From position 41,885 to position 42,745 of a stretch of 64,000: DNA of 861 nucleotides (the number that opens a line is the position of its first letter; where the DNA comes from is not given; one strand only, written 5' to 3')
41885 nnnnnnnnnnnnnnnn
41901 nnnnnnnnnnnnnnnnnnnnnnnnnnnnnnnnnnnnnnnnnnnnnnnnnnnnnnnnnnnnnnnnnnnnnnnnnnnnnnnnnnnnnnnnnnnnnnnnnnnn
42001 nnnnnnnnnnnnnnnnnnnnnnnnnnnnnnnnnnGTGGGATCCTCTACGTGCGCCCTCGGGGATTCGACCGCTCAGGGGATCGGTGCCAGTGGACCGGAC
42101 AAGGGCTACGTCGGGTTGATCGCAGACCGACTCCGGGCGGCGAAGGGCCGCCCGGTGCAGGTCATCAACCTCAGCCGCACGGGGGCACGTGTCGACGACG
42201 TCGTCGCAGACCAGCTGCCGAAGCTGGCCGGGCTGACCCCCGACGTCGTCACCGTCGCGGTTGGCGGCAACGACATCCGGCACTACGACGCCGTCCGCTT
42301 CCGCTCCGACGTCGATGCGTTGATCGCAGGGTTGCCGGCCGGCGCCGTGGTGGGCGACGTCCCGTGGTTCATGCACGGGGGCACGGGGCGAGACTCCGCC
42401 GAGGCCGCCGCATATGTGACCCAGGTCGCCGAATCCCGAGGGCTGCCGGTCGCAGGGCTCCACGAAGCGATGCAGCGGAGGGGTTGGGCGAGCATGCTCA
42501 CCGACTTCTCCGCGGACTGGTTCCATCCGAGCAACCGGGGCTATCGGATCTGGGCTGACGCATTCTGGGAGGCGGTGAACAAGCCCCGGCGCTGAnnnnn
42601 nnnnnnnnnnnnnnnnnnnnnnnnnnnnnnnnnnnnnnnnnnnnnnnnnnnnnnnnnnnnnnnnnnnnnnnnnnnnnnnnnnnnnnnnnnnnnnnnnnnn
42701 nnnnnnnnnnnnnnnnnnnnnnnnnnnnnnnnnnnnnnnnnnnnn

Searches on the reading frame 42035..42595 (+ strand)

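Call 23: search_protein_families(library=pfam, proteins=[window:42035-42595:+], max_evalue=0.01)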
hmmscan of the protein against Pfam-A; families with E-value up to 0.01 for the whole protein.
window:42035-42595:+ (186 aa): 2 families
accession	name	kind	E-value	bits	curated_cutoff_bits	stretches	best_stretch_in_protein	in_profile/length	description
PF13472.12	Lipase_GDSL_2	-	1.8e-23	84.4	32.9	1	7-172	1-178/178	GDSL-like Lipase/Acylhydrolase family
PF00657.28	Lipase_GDSL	-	2.7e-15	57.5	23.6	1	7-177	3-208/208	GDSL-like Lipase/Acylhydrolase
